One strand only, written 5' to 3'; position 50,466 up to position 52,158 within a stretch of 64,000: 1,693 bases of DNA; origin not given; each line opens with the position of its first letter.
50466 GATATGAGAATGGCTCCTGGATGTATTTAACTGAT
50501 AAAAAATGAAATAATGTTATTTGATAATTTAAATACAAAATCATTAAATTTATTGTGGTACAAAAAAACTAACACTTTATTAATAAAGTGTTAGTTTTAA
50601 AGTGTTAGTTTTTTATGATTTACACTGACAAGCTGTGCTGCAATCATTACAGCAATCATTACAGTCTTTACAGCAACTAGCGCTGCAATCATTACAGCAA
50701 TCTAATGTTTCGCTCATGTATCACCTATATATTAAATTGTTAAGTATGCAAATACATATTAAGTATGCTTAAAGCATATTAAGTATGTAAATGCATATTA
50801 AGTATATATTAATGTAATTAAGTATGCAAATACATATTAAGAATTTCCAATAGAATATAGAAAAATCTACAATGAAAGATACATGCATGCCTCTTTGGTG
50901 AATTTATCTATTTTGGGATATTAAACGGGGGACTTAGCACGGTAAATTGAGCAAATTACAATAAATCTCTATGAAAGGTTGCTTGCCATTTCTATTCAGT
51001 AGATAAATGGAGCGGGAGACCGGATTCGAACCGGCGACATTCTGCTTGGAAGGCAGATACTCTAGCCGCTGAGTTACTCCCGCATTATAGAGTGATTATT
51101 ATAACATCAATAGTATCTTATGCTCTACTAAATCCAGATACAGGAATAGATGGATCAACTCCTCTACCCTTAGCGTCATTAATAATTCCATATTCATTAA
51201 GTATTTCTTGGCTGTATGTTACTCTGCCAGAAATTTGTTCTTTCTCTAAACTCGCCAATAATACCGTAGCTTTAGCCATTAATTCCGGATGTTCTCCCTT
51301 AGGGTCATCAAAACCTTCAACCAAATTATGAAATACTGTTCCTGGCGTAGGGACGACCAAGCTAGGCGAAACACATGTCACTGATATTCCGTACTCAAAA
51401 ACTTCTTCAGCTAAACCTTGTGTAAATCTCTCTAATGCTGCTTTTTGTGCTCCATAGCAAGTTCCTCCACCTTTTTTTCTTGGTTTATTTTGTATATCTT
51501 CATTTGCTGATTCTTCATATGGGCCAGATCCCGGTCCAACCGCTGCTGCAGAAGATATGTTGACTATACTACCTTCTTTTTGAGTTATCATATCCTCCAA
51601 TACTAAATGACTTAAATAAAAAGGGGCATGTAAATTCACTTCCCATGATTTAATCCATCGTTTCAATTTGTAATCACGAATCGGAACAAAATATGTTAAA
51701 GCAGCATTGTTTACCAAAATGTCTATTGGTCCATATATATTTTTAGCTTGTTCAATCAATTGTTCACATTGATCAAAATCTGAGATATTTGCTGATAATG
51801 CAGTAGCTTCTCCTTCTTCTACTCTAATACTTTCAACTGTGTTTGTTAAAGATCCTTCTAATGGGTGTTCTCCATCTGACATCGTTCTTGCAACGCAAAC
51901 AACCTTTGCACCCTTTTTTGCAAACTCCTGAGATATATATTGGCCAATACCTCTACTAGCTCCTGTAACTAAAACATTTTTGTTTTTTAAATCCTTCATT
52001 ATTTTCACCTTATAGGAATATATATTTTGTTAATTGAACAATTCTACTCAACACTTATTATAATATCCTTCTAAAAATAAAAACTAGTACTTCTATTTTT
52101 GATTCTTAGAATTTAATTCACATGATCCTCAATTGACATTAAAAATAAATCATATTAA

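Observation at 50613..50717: Unannotated 34-aa, 11-Cys peptide gene with its own RBS and terminator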

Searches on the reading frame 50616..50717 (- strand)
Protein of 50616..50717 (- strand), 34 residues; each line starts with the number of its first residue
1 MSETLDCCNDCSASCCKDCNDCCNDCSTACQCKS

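Call 8: search_protein_families(library=pfam, proteins=[window:50616-50717:-], max_evalue=10)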
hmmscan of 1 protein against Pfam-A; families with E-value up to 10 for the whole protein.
seq(34 aa): 0 families

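Call 9: search_protein_families(library=ncbifam, proteins=[window:50616-50717:-], max_evalue=10)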
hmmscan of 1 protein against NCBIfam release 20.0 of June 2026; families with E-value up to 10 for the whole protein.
seq(34 aa): 0 families

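Call 10: find_encoding_contigs(protein=window:50616-50717:-, flank=5000, max_places=10)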
Protein seq(34 aa) (34 aa): no gene with exactly this product is on record in the collection.

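Call 11: list_cluster_members(proteins=[window:50616-50717:-])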
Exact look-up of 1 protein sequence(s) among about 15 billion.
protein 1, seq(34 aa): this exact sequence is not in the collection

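Call 21: search_protein_representatives(protein=window:50616-50717:-)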
Query: 34 residues. Proteins with E-value up to 0.001 (for the whole library): 0; up to 1e-10: 0; up to 1e-30: 0. The best 0 are listed.

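Call 67: predict_structure(protein=window:50616-50717:-)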
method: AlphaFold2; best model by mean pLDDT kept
length: 34 residues; sequences in the alignment: 1
mean_pLDDT: 68.5   pTM: 0.33
mean pLDDT of the five models: 68.5, 66.6, 64.6, 63.9, 60.5
residues with pLDDT >= 90: 0; 70-90: 18; 50-70: 15; < 50: 1
segments of 3 or more residues with pLDDT < 50: none
pLDDT, mean of each block of 10 residues (from residue 1): 70 73 68 54
secondary structure, 60 per line:
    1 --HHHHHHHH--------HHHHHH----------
elements in order: H3-10 H19-24

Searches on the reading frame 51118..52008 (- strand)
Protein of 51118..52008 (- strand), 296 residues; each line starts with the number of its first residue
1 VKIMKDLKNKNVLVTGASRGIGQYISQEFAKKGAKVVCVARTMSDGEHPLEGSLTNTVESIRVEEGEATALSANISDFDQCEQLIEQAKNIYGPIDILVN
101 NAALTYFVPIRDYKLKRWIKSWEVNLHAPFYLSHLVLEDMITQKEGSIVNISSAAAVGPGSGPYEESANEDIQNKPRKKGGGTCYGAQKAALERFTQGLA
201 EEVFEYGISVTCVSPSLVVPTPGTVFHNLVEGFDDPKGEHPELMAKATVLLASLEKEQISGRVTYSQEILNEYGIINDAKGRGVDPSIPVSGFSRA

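Call 14: find_encoding_contigs(protein=window:51118-52008:-, flank=6000, max_places=10)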
Protein window:51118-52008:- (296 aa): no gene with exactly this product is on record in the collection.

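Call 16: find_homologous_proteins(query=window:51118-52008:-, max_evalue=1e-30)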
Query window:51118-52008:- (296 aa): 6959 proteins with E <= 1e-30 among 8000 candidates; the best 120 are listed.
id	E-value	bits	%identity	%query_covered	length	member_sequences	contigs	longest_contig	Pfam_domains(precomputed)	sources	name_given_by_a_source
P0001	3.6e-186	635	97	99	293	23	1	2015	PF08659.17,PF13561.13,PF00106.32,PF01370.28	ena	-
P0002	9.6e-186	634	97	99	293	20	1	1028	PF08659.17,PF13561.13,PF00106.32,PF01370.28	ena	-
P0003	2.6e-174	596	90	99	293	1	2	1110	PF08659.17,PF13561.13,PF00106.32,PF01370.28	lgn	-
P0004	6.7e-174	595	90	99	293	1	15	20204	PF08659.17,PF13561.13,PF00106.32,PF01370.28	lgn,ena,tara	tara:strand:- start:344 stop:1225 length:882 start_codon:yes stop_codon:yes gene_type:complete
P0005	1.2e-172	591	90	99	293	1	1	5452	PF08659.17,PF13561.13,PF00106.32,PF01370.28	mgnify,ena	mgnify:FL=1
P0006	1.2e-172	591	89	99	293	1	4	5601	PF08659.17,PF13561.13,PF00106.32,PF01370.28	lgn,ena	-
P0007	1.9e-172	590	90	100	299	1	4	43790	PF08659.17,PF13561.13,PF00106.32,PF01370.28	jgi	jgi:NAD(P)-dependent dehydrogenase (short-subunit alcohol dehydrogenase family)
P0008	2.6e-172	590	89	100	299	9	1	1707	PF08659.17,PF13561.13,PF00106.32,PF01370.28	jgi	jgi:citronellol/citronellal dehydrogenase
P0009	1.6e-171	587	89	99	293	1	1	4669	PF08659.17,PF13561.13,PF00106.32,PF01370.28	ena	-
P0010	4.0e-171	586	87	99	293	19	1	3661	PF08659.17,PF13561.13,PF00106.32,PF01370.28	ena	-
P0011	4.3e-171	586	90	99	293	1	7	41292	PF08659.17,PF13561.13,PF00106.32,PF01370.28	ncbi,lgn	-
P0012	9.9e-168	575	93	93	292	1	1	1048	PF08659.17,PF13561.13,PF00106.32,PF01370.28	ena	-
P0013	3.2e-159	547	84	99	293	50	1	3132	PF08659.17,PF13561.13,PF00106.32,PF01370.28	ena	-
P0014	1.2e-158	545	84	99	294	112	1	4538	PF08659.17,PF13561.13,PF00106.32,PF01370.28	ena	-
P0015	5.0e-158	543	83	99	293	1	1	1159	PF13561.13,PF00106.32,PF01370.28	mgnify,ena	mgnify:CR=1 FL=1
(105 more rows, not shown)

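Call 17: find_encoding_contigs(protein=P0011, flank=6000, max_places=10)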
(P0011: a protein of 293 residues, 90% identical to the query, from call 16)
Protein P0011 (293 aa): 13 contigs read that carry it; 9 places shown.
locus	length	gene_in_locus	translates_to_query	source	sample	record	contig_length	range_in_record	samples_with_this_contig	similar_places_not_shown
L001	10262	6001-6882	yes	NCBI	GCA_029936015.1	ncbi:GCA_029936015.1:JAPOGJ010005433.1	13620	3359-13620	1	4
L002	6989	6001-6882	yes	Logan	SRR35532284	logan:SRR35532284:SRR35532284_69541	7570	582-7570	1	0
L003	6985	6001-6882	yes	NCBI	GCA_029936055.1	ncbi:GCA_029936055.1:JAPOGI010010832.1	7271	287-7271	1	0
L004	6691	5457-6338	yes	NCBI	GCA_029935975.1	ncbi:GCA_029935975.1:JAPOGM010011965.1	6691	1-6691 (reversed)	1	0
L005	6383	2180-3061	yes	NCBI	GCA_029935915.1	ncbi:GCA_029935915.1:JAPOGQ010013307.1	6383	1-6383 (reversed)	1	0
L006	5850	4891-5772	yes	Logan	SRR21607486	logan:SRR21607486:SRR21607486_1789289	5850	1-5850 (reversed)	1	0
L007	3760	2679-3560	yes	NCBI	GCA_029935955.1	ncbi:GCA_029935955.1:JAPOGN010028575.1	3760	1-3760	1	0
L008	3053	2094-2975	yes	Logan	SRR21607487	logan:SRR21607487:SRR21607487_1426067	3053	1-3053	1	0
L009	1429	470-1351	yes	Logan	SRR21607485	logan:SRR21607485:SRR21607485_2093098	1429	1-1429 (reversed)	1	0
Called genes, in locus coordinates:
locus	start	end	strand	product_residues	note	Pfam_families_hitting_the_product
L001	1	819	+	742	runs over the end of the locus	PF02515:CoA_transf_3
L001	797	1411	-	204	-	PF01121:CoaE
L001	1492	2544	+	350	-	PF02126:PTE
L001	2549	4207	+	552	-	PF02776:TPP_enzyme_N, PF00205:TPP_enzyme_M, PF02775:TPP_enzyme_C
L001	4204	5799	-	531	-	PF07969:Amidohydro_3, PF01979:Amidohydro_1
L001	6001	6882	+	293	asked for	PF00106:adh_short, PF01370:Epimerase, PF08659:KR (weak), PF13561:adh_short_C2, PF00106:adh_short (weak)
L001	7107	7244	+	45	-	-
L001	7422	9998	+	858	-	PF14870:PSII_BNR (faint), PF15902:Sortilin-Vps10 (faint), PF02012:BNR (faint)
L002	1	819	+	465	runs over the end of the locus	?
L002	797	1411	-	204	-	PF01121:CoaE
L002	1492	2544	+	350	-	PF02126:PTE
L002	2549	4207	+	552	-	PF02776:TPP_enzyme_N, PF00205:TPP_enzyme_M, PF02775:TPP_enzyme_C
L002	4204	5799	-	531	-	PF07969:Amidohydro_3, PF01979:Amidohydro_1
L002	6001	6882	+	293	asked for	PF00106:adh_short, PF01370:Epimerase, PF08659:KR (weak), PF13561:adh_short_C2, PF00106:adh_short (weak)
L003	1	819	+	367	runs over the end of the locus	?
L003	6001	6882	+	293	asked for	PF00106:adh_short, PF01370:Epimerase, PF08659:KR (weak), PF13561:adh_short_C2, PF00106:adh_short (weak)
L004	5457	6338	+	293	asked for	PF00106:adh_short, PF01370:Epimerase, PF08659:KR (weak), PF13561:adh_short_C2, PF00106:adh_short (weak)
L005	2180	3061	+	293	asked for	PF00106:adh_short, PF01370:Epimerase, PF08659:KR (weak), PF13561:adh_short_C2, PF00106:adh_short (weak)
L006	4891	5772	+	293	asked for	PF00106:adh_short, PF01370:Epimerase, PF08659:KR (weak), PF13561:adh_short_C2, PF00106:adh_short (weak)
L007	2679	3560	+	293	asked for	PF00106:adh_short, PF01370:Epimerase, PF08659:KR (weak), PF13561:adh_short_C2, PF00106:adh_short (weak)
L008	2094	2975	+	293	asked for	PF00106:adh_short, PF01370:Epimerase, PF08659:KR (weak), PF13561:adh_short_C2, PF00106:adh_short (weak)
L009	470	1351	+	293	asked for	PF00106:adh_short, PF01370:Epimerase, PF08659:KR (weak), PF13561:adh_short_C2, PF00106:adh_short (weak)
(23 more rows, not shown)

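Call 18: find_encoding_contigs(protein=P0007, flank=6000, max_places=10)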
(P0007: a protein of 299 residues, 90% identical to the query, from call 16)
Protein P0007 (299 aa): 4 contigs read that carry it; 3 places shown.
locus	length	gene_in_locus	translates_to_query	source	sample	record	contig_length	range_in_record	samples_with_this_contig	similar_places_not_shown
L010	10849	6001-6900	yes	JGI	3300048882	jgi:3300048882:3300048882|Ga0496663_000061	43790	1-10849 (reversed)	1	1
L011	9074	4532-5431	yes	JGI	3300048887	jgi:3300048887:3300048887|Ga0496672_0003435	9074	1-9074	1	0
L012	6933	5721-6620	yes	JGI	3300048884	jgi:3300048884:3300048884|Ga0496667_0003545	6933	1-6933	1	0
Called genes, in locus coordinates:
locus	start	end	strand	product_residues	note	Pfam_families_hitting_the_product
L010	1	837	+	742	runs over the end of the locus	PF02515:CoA_transf_3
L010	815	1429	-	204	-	PF01121:CoaE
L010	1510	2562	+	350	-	PF02126:PTE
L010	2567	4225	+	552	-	PF02776:TPP_enzyme_N, PF00205:TPP_enzyme_M, PF02775:TPP_enzyme_C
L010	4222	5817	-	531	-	PF07969:Amidohydro_3, PF01979:Amidohydro_1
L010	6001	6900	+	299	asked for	PF00106:adh_short, PF01370:Epimerase, PF08659:KR (weak), PF13561:adh_short_C2, PF00106:adh_short (weak)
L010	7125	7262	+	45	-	-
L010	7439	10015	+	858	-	PF14870:PSII_BNR (faint), PF15902:Sortilin-Vps10 (faint), PF02012:BNR (faint)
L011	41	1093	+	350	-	PF02126:PTE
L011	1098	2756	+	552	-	PF02776:TPP_enzyme_N, PF00205:TPP_enzyme_M, PF02775:TPP_enzyme_C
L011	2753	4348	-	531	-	PF07969:Amidohydro_3, PF01979:Amidohydro_1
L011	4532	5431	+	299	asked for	PF00106:adh_short, PF01370:Epimerase, PF08659:KR (weak), PF13561:adh_short_C2, PF00106:adh_short (weak)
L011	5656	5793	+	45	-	-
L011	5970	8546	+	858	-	PF14870:PSII_BNR (faint), PF15902:Sortilin-Vps10 (faint), PF02012:BNR (faint)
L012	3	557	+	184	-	?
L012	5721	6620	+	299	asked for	PF00106:adh_short, PF01370:Epimerase, PF08659:KR (weak), PF13561:adh_short_C2, PF00106:adh_short (weak)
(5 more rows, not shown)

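Call 19: find_encoding_contigs(protein=P0004, flank=6000, max_places=10)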
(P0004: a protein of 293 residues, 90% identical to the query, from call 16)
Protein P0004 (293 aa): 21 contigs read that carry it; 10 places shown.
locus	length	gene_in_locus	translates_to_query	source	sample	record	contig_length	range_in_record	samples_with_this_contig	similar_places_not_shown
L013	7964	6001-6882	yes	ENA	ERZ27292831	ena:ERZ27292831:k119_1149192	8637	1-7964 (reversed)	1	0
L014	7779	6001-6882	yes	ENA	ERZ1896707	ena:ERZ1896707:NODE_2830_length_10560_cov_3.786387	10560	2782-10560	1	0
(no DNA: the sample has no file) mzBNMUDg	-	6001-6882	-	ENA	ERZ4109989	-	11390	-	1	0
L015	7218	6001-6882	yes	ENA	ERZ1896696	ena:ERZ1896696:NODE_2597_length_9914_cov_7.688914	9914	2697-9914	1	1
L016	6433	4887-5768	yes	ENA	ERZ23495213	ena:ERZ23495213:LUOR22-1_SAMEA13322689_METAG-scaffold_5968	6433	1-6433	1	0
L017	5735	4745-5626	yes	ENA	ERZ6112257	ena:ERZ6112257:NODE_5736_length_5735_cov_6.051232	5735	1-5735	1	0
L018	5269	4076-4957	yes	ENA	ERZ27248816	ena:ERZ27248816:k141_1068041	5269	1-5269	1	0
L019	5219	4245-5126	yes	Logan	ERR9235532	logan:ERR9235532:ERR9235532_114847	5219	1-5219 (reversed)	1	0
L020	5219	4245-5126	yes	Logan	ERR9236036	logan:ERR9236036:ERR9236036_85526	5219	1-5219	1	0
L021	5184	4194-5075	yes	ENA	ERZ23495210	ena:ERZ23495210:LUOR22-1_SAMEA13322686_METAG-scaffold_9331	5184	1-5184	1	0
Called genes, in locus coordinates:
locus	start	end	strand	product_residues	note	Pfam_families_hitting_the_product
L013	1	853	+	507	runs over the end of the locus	?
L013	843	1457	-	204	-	PF01121:CoaE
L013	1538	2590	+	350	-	PF02126:PTE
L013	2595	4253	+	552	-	PF02776:TPP_enzyme_N, PF00205:TPP_enzyme_M, PF02775:TPP_enzyme_C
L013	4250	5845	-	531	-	PF07969:Amidohydro_3, PF01979:Amidohydro_1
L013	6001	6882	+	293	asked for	PF00106:adh_short, PF01370:Epimerase, PF08659:KR, PF13561:adh_short_C2, PF00106:adh_short (weak)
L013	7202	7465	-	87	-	-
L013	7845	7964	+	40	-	?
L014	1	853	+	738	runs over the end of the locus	PF02515:CoA_transf_3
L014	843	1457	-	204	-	PF01121:CoaE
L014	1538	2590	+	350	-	PF02126:PTE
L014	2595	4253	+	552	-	PF02776:TPP_enzyme_N, PF00205:TPP_enzyme_M, PF02775:TPP_enzyme_C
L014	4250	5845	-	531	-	PF07969:Amidohydro_3, PF01979:Amidohydro_1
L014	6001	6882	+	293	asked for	PF00106:adh_short, PF01370:Epimerase, PF08659:KR, PF13561:adh_short_C2, PF00106:adh_short (weak)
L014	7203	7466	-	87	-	-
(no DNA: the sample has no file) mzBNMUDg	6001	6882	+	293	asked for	PF00106:adh_short, PF01370:Epimerase, PF08659:KR, PF13561:adh_short_C2, PF00106:adh_short (weak)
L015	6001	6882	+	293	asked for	PF00106:adh_short, PF01370:Epimerase, PF08659:KR, PF13561:adh_short_C2, PF00106:adh_short (weak)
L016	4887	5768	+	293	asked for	PF00106:adh_short, PF01370:Epimerase, PF08659:KR, PF13561:adh_short_C2, PF00106:adh_short (weak)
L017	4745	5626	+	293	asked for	PF00106:adh_short, PF01370:Epimerase, PF08659:KR, PF13561:adh_short_C2, PF00106:adh_short (weak)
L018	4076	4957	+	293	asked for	PF00106:adh_short, PF01370:Epimerase, PF08659:KR, PF13561:adh_short_C2, PF00106:adh_short (weak)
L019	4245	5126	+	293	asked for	PF00106:adh_short, PF01370:Epimerase, PF08659:KR, PF13561:adh_short_C2, PF00106:adh_short (weak)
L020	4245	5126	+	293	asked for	PF00106:adh_short, PF01370:Epimerase, PF08659:KR, PF13561:adh_short_C2, PF00106:adh_short (weak)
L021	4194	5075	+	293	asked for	PF00106:adh_short, PF01370:Epimerase, PF08659:KR, PF13561:adh_short_C2, PF00106:adh_short (weak)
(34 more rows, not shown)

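Call 33: find_encoding_contigs(protein=P0001, flank=6000, max_places=10)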
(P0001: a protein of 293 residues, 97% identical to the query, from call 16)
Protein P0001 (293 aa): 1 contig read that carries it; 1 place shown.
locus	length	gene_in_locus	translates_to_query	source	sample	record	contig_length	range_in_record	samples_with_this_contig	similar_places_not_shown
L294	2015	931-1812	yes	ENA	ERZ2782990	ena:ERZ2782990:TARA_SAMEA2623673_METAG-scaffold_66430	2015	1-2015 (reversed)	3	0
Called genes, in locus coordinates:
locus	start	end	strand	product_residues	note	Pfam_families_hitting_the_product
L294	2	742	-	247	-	?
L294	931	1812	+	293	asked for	PF00106:adh_short, PF01370:Epimerase, PF08659:KR, PF13561:adh_short_C2, PF00106:adh_short (weak)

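Call 38: find_encoding_contigs(protein=window:51118-51999:-, flank=3000, max_places=10)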
Protein window:51118-51999:- (293 aa): 21 contigs read that carry it; 10 places shown.
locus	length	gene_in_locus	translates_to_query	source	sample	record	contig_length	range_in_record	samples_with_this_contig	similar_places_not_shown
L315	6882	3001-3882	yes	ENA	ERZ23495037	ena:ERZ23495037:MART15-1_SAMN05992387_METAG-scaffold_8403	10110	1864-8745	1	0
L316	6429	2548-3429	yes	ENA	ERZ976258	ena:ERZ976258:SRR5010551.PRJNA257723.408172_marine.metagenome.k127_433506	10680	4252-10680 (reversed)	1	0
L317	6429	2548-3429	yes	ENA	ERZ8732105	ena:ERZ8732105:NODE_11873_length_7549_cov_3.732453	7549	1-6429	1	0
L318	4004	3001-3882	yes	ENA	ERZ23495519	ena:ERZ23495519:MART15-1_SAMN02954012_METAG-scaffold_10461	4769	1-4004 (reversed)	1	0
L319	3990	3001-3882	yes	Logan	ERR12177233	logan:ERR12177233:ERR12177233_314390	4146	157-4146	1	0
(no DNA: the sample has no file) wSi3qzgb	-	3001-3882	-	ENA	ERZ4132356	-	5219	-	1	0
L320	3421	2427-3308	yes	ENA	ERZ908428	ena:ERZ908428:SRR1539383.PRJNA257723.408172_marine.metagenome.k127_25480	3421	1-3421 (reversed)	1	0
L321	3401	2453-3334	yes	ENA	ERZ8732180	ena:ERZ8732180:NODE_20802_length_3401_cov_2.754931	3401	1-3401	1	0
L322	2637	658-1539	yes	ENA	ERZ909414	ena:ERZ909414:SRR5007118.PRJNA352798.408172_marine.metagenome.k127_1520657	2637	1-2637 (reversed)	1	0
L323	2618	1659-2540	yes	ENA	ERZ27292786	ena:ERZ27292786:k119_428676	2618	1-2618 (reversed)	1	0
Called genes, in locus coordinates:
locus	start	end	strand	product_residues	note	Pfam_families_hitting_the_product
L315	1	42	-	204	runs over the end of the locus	PF01121:CoaE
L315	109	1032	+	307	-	PF02126:PTE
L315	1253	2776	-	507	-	PF07969:Amidohydro_3, PF01979:Amidohydro_1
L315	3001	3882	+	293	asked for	PF00106:adh_short, PF01370:Epimerase, PF08659:KR, PF13561:adh_short_C2, PF00106:adh_short (weak)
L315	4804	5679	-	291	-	-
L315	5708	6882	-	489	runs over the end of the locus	PF03062:MBOAT, PF13813:MBOAT_2 (weak)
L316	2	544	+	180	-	?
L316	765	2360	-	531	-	PF07969:Amidohydro_3, PF01979:Amidohydro_1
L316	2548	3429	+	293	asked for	PF00106:adh_short, PF01370:Epimerase, PF08659:KR, PF13561:adh_short_C2, PF00106:adh_short (weak)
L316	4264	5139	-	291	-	-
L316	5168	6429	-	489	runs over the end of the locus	PF03062:MBOAT, PF13813:MBOAT_2 (weak)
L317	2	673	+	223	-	?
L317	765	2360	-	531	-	PF07969:Amidohydro_3, PF01979:Amidohydro_1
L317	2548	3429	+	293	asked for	PF00106:adh_short, PF01370:Epimerase, PF08659:KR, PF13561:adh_short_C2, PF00106:adh_short (weak)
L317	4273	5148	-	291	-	-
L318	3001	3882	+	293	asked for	PF00106:adh_short, PF01370:Epimerase, PF08659:KR, PF13561:adh_short_C2, PF00106:adh_short (weak)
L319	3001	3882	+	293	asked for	PF00106:adh_short, PF01370:Epimerase, PF08659:KR, PF13561:adh_short_C2, PF00106:adh_short (weak)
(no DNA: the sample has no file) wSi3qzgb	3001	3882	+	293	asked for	PF00106:adh_short, PF01370:Epimerase, PF08659:KR, PF13561:adh_short_C2, PF00106:adh_short (weak)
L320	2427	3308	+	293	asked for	PF00106:adh_short, PF01370:Epimerase, PF08659:KR, PF13561:adh_short_C2, PF00106:adh_short (weak)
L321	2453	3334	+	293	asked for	PF00106:adh_short, PF01370:Epimerase, PF08659:KR, PF13561:adh_short_C2, PF00106:adh_short (weak)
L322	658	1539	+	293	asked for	PF00106:adh_short, PF01370:Epimerase, PF08659:KR, PF13561:adh_short_C2, PF00106:adh_short (weak)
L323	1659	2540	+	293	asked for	PF00106:adh_short, PF01370:Epimerase, PF08659:KR, PF13561:adh_short_C2, PF00106:adh_short (weak)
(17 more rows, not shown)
